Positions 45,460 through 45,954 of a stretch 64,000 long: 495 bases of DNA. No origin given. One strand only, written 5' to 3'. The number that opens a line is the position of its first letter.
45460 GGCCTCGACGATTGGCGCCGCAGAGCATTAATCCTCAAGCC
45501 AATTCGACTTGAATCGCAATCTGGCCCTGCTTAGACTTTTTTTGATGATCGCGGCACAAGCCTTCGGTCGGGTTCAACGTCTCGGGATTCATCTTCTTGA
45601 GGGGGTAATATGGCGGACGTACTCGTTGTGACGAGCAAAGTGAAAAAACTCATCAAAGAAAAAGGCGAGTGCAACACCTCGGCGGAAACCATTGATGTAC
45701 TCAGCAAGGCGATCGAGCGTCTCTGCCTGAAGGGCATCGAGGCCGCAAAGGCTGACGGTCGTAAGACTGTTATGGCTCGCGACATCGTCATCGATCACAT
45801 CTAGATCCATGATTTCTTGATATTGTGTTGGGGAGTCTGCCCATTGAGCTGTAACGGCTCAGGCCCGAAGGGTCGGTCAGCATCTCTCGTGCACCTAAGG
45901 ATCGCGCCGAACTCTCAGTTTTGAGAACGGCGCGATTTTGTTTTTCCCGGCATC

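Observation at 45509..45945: Monocistronic bacterial histone-fold gene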

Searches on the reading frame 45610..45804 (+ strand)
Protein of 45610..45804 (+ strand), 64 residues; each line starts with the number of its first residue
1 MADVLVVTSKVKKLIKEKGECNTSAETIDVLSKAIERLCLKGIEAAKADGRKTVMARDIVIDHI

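Call 3: search_protein_families(library=pfam, proteins=[window:45610-45801:+], max_evalue=1)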
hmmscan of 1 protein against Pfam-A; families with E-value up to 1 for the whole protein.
window:45610-45801:+ (64 aa): 4 families
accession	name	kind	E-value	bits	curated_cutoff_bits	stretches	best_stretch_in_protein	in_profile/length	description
PF00808.29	CBFD_NFYB_HMF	-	0.00027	21.6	21.4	1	10-59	7-61/65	Histone-like transcription factor (CBF/NF-Y) and archaeal histone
PF09123.17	DUF1931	-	0.0036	17.9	21.8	1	25-61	19-55/138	Domain of unknown function (DUF1931)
PF00125.30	Histone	-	0.048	14.4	26.4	1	11-60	62-116/122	Core histone H2A/H2B/H3/H4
PF22622.2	MFE-2_hydrat-2_N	-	0.18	12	27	1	10-56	75-121/130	MFE-2 hydratase 2 N-terminal domain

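Call 4: search_solved_structures(query=window:45610-45801:+, max_evalue=10, show_alignments=5)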
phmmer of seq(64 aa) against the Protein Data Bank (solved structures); distinct sequences matched with E-value up to 10: 16.
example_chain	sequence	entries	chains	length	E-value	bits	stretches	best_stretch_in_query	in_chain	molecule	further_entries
8fvx_A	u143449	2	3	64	2.1e-32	111.9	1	1-64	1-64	CBFD_NFYB_HMF domain-containing protein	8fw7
8cmp_A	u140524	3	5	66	2.3e-32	111.7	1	1-64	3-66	CBFD_NFYB_HMF domain-containing protein | Transcription factor CBF/NF-Y/archaeal histone domain-containing protein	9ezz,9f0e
9f2c_A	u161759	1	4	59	7.4e-06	29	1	2-58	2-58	hypothetical protein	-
8bdk_A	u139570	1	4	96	0.00034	23.8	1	9-59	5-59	DNA-binding protein HmvA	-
1f1e_A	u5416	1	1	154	0.0025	21.1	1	9-59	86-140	HISTONE FOLD PROTEIN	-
9qt0_A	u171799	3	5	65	0.0037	20.6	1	3-58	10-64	DUF1931 domain-containing protein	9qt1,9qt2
9qv5_A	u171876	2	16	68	0.0038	20.6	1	8-60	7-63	Archaeal histone A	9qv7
9qv6_A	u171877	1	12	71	0.0043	20.4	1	8-60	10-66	Archaeal histone A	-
1ku5_A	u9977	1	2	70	0.067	16.7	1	9-60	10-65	HPhA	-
1b67_A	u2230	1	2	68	0.21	15.1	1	12-61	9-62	PROTEIN (HISTONE HMFA)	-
1hta_A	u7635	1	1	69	0.21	15.1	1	12-61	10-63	HISTONE HMFA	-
5y26_B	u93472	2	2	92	0.52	13.9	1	7-59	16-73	Putative transcription factor C16C4.22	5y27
7bqs_A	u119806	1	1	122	0.54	13.8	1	8-51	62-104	Nomur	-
1a7w_A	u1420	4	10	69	0.71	13.5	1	11-60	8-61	HISTONE HMFB | PROTEIN (HISTONE HMFB) | HISTONE B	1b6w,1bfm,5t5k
27rl_A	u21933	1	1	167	6.7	10.4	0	6-51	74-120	Outer surface protein C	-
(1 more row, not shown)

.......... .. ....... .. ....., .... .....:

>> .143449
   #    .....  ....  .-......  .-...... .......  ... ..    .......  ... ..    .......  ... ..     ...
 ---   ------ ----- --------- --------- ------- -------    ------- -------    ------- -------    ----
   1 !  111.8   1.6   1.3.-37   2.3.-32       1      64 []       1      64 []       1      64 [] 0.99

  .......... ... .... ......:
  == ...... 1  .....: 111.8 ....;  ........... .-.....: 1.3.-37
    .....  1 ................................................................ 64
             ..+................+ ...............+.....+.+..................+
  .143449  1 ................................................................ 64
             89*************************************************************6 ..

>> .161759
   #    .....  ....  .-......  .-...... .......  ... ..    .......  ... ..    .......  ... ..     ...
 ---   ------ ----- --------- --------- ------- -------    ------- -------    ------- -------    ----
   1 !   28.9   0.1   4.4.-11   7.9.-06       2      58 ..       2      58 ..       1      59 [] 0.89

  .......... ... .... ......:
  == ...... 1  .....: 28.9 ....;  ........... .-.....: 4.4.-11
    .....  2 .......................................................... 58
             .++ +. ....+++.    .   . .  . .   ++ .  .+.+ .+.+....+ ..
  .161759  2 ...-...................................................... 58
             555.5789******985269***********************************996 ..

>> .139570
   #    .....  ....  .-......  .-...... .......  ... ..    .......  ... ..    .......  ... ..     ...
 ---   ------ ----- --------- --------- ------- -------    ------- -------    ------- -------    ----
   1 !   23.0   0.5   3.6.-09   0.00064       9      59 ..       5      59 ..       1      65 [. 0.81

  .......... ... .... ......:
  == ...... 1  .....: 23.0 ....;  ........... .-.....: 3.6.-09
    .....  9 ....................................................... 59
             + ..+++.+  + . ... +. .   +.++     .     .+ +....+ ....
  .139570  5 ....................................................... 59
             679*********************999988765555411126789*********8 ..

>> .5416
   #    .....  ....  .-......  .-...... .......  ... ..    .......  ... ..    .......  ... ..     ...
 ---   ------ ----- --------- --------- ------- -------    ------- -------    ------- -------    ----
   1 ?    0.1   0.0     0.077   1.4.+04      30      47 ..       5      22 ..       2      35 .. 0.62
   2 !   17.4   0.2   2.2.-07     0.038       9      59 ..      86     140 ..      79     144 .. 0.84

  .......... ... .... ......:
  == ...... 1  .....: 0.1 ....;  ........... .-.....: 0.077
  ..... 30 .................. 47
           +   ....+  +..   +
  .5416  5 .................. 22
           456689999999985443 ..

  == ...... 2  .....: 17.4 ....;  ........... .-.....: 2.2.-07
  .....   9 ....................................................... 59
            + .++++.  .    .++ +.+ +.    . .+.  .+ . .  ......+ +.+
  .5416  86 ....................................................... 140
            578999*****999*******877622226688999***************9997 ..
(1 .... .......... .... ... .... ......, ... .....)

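Call 5: search_protein_families(library=ncbifam, proteins=[window:45610-45801:+], max_evalue=1)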
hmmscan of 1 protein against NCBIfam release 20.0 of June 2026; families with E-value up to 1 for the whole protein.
window:45610-45801:+ (64 aa): 2 families
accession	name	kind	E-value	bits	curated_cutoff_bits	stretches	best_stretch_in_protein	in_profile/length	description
NF043032.1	archaea_histone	superfamily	1.1e-07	32.2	50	1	9-59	3-57/60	histone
NF041618.1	T2SS_M_SYNERG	exception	0.049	13.6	120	1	2-41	52-91/157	type II secretion system protein GspM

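Call 10: find_related_loci(query=window:45610-45801:+, collection=genome_contigs, flank=4000)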
Query seq(64 aa) (64 aa) in genome_contigs; peptide patterns used: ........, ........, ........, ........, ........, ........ (x = any residue, [..] = any of these).
600 stretches matched a pattern (row limit reached: there are more); 162 encode a relative of the query (tblastn E <= 1e-3); the best 80 are kept; 80 distinct loci.
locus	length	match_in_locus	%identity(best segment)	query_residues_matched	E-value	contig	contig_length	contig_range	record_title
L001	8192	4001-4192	98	1-64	3e-36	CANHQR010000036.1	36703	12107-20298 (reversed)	MAG: Bdellovibrionaceae bacterium isolate RE-26jul17-17 genome assembly, contig: RE-26jul17-C1242, whole genome shotgun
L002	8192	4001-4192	91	1-64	3e-34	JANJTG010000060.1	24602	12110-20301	MAG: Bdellovibrio sp. isolate RX1_metabat.bin.37 RX1_k141_36952, whole genome shotgun sequence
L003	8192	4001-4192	92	1-64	2e-34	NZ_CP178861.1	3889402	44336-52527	Bdellovibrio sp. HCB-162 chromosome, complete genome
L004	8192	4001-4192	92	1-64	2e-34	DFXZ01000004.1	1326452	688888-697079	MAG TPA_asm: Bdellovibrio sp. UBA4095 UBA4095_contig_967, whole genome shotgun sequence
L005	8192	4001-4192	91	1-64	3e-34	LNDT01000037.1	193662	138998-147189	MAG: Bdellovibrionales bacterium Ga0074137 Ga0074137_132.1, whole genome shotgun sequence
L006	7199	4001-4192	91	1-64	5e-34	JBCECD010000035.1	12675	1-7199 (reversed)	MAG: Bdellovibrio sp. isolate bin16__SEP_COME_DAS NODE_4716_length_12675_cov_3.724010, whole genome shotgun sequence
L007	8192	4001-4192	91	1-64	5e-34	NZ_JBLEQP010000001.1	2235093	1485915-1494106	Bdellovibrio sp. HCB2-146 1, whole genome shotgun sequence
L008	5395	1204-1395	91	1-64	5e-34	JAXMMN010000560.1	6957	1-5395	MAG: Bdellovibrionales bacterium isolate NC_concoct.bin.29 k141_151800, whole genome shotgun sequence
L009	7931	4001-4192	91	1-64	1e-33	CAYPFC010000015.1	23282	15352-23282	MAG TPA_asm: uncultured Pseudobdellovibrionaceae bacterium isolate binchicken_co179_51 genome assembly, contig: NODE_480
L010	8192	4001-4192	89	1-64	1e-33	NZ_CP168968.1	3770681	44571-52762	Bdellovibrio bacteriovorus strain Bd5 chromosome, complete genome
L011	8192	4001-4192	91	1-64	7e-34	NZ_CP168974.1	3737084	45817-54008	Bdellovibrio bacteriovorus strain s4 chromosome, complete genome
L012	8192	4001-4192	88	1-64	7e-34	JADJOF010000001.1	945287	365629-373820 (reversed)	MAG: Bdellovibrionales bacterium isolate Fred_18-Q3-R57-64_BAT3C.339 tig00003056-10-9446210, whole genome shotgun sequen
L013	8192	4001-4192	89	1-64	1e-33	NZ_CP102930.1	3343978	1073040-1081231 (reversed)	Bdellovibrio bacteriovorus strain kdesi chromosome, complete genome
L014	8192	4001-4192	89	1-64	9e-34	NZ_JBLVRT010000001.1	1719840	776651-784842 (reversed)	Bdellovibrio bacteriovorus strain YOA24 scaffold_0, whole genome shotgun sequence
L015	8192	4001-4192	91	1-64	1e-33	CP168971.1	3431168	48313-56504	Bdellovibrio bacteriovorus strain Bd16 chromosome, complete genome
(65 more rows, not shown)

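Call 11: find_homologous_proteins(query=window:45610-45801:+, max_evalue=0.001)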
Query seq(64 aa) (64 aa): 1104 proteins with E <= 0.001 among 1106 candidates; the best 120 are listed.
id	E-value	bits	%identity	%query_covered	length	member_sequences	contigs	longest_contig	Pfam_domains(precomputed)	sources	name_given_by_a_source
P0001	6.5e-31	121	98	100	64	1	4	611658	-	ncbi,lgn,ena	-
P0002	2.2e-30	120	94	100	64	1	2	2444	-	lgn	-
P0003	4.3e-30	119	92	100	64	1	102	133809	-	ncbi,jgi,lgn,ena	jgi:histone H3/H4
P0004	6.2e-30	118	92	100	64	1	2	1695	-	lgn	-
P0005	8.6e-30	118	92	100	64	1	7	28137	-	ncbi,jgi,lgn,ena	jgi:histone H3/H4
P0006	1.8e-29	117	91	100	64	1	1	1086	-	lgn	-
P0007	4.0e-29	116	92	100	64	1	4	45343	PF00808.30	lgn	-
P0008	1.1e-28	114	91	100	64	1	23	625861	PF00808.30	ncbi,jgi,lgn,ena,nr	ncbi:MAG: NFYB/HAP3 family transcription factor subunit [Deltaproteobacteria bacterium]|jgi:histone 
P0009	1.3e-28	114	89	100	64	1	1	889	PF00808.30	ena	-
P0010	1.6e-28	114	91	100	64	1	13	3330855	-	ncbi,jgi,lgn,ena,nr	ncbi:MAG: hypothetical protein H6626_11435 [Pseudobdellovibrionaceae bacterium]|nr:hypothetical prot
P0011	1.6e-28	114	92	100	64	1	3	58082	-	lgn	-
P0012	1.6e-28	114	91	100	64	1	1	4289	-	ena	-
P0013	1.8e-28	114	92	100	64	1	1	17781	-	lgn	-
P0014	1.9e-28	114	92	100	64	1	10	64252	-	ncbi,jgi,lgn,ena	-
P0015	1.9e-28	114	91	100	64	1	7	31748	PF00808.30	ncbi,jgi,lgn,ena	jgi:histone H3/H4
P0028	5.8e-28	112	91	100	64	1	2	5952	PF00808.30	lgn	-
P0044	8.6e-28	112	89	100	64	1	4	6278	PF00808.30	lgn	-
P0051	1.0e-27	111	89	100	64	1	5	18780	PF00808.30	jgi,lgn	jgi:histone H3/H4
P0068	1.5e-27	111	89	100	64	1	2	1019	PF00808.30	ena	-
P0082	1.8e-27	111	86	100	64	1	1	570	PF00808.30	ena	-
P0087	1.9e-27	111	89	100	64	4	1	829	PF00808.30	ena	-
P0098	2.5e-27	110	89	100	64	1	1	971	PF00808.30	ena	-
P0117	3.2e-27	110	89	100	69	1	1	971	PF00808.30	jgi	-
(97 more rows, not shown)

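Call 28: predict_structure(alignment_id=A1)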
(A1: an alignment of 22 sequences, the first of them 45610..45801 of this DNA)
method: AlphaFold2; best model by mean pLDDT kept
length: 64 residues; sequences in the alignment: 22
mean_pLDDT: 64.6   pTM: 0.45
mean pLDDT of the five models: 64.6, 64.4, 62.6, 59.3, 58.4
residues with pLDDT >= 90: 0; 70-90: 25; 50-70: 34; < 50: 5
segments of 3 or more residues with pLDDT < 50: 62-64
pLDDT, mean of each block of 10 residues (from residue 1): 55 63 64 74 75 64 46
secondary structure, 60 per line:
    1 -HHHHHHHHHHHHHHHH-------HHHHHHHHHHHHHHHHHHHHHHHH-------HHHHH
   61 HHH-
elements in order: H2-17 H25-48 H56-63

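Call 33: fold_search(model_id=the predicted structure, library=pdb)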
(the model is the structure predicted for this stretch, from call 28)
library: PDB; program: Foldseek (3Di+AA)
matches with E <= 10: 460; with E <= 0.001: 5
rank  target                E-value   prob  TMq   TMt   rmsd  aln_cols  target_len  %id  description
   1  9ezz_B                4.0e-05  1.00  0.57  0.58   4.5        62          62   90  Bacterial histone protein HBb from Bdellovibrio bacteriovorus bound to DNA (released 2024-06-26)
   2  8fvx                  4.3e-05  1.00  0.59  0.59   3.8        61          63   90  Histone from Bdellovibrio bacteriovorus (released 2023-08-30)
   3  9ezz_A                5.2e-05  1.00  0.58  0.60   3.9        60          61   92  Bacterial histone protein HBb from Bdellovibrio bacteriovorus bound to DNA (released 2024-06-26)
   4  9f0e_A                1.7e-04  1.00  0.56  0.59   3.8        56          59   91  Bacterial histone protein HBb from Bdellovibrio bacteriovorus bound to DNA (released 2024-06-26)
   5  8cmp                  3.5e-04  1.00  0.56  0.61   3.6        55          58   91  DNA-binding bacterial histone protein HBB from Bdellovibrio bacteriovorus (released 2024-03-06)
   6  9f2c_A                2.6e-01  0.91  0.54  0.59   3.1        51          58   41  Archaeal histone protein HTkC from Thermococcus kodakarensis (released 2024-10-02)
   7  9f2c_B                2.7e-01  0.90  0.55  0.60   3.2        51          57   41  Archaeal histone protein HTkC from Thermococcus kodakarensis (released 2024-10-02)
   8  4wnn_D                3.3e-01  0.63  0.44  0.32   4.4        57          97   21  SPT16-H2A-H2B FACT HISTONE Complex (released 2015-10-21)
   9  9qt1_A                3.6e-01  0.82  0.54  0.59   3.6        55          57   34  Bacterial histone HLp from Leptospira perolatii bound to DNA (released 2025-12-24)
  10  9qv6_A                3.6e-01  0.69  0.48  0.44   4.4        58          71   31  Asgard HHoB hypernucleosome in the closed state (released 2025-10-29)
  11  6kbb_D                5.3e-01  0.47  0.41  0.32   4.1        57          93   18  Role of the DEF/Y motif of Swc5 in histone H2A.Z deposition (released 2020-01-29)
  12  9qt0_A                5.6e-01  0.69  0.54  0.60   3.5        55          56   34  DNA-binding bacterial histone HLp from Leptospira perolatii (released 2025-12-24)
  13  8xvs_h                6.4e-01  0.41  0.40  0.31   4.3        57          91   19  RNA polymerase II elongation complex with downstream nucleosome extracted from human nuclei (released 2025-05-07)
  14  9a0k_w                6.9e-01  0.41  0.40  0.32   4.2        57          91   19  A structural model of the endogenoushuman SWI/SNF (BAF) complex bound to the nucleosome informs disease mechanisms (released 2020-10-16)
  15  8qu2_C                6.9e-01  0.33  0.39  0.33   4.8        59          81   25  NF-YB/C Heterodimer in Complex with a 16-mer NF-YA-derived Peptide Stabilized with C8-Hydrocarbon Linker (released 2024-03-20)
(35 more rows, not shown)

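Call 44: search_protein_representatives(protein=window:45610-45801:+)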
Query: 64 residues. Proteins with E-value up to 0.001 (for the whole library): 467; up to 1e-10: 45; up to 1e-30: 1. The best 150 are listed.
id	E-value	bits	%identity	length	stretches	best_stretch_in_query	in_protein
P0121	8.1e-32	122.6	60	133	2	3-61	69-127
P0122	2.9e-27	108.4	84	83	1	1-64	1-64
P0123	1.2e-26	106.5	86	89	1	2-64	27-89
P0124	2.6e-26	105.4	87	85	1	2-64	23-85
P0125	3.0e-26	105.2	84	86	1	1-64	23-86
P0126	2.5e-25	102.3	83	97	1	1-64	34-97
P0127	3.2e-23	95.7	80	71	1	1-64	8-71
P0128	1.4e-22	93.7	78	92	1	1-64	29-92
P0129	1.4e-18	81.2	67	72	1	2-64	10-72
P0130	1.8e-18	80.9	50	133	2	3-59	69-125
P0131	2.8e-18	80.3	68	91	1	1-62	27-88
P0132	1.2e-17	78.3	56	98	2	3-59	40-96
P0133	1.1e-16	75.4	44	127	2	3-60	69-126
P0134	1.5e-16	75.0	44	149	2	2-61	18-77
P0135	9.4e-16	72.4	46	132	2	3-59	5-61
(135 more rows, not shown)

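Call 48: find_encoding_contigs(protein=window:45610-45804:+, flank=1500, max_places=6)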
Protein window:45610-45804:+ (64 aa): 15 contigs read that carry it; 6 places shown.
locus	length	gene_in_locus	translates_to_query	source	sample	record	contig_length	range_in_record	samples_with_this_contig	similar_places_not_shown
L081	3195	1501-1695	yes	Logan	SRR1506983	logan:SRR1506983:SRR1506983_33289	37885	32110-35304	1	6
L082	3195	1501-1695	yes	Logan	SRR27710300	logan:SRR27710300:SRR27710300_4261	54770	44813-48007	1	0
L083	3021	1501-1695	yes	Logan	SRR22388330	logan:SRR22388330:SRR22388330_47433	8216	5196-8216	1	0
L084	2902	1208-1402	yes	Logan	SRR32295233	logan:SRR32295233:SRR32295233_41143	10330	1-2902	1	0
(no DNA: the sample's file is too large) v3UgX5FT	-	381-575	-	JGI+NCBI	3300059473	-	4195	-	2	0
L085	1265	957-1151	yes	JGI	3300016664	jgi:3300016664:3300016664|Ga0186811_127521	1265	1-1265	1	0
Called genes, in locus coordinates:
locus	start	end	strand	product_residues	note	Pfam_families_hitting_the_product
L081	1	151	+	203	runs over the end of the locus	-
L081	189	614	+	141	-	PF02416:TatA_B_E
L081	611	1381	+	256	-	PF00902:TatC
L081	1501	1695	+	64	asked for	-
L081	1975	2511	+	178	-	PF09922:LiaF-like_C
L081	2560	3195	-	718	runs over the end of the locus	PF22745:Nlig-Ia, PF01653:DNA_ligase_aden, PF03120:OB_DNA_ligase, PF03119:DNA_ligase_ZBD, PF12826:HHH_2, PF14520:HHH_5, PF00533:BRCT, PF12738:PTCB-BRCT (weak), +1 more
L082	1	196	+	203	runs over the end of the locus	-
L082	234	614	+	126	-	PF02416:TatA_B_E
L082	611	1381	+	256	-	PF00902:TatC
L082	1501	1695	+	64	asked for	-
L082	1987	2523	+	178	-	PF09922:LiaF-like_C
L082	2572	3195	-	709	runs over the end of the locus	PF22745:Nlig-Ia, PF01653:DNA_ligase_aden, PF03120:OB_DNA_ligase, PF03119:DNA_ligase_ZBD, PF12826:HHH_2, PF14520:HHH_5 (weak), PF00533:BRCT, PF12738:PTCB-BRCT (weak), +1 more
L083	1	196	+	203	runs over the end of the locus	-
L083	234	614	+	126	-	PF02416:TatA_B_E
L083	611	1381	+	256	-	PF00902:TatC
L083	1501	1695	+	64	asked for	-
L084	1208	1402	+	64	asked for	-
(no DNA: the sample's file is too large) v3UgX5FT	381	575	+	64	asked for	-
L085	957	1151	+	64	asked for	-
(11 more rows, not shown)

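Call 49: find_encoding_contigs(protein=P0002, flank=1500, max_places=4)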
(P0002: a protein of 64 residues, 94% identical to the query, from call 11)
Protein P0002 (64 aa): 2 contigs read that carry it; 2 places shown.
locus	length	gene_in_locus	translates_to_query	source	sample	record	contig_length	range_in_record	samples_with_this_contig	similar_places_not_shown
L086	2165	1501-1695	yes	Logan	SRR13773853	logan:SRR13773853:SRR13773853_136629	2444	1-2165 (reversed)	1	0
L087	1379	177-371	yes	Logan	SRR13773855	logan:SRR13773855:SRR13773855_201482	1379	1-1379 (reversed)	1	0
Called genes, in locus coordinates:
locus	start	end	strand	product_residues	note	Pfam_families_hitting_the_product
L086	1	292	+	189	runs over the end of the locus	?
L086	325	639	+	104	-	PF02416:TatA_B_E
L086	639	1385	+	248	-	PF00902:TatC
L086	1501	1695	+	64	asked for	-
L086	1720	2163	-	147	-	?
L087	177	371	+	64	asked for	-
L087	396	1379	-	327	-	?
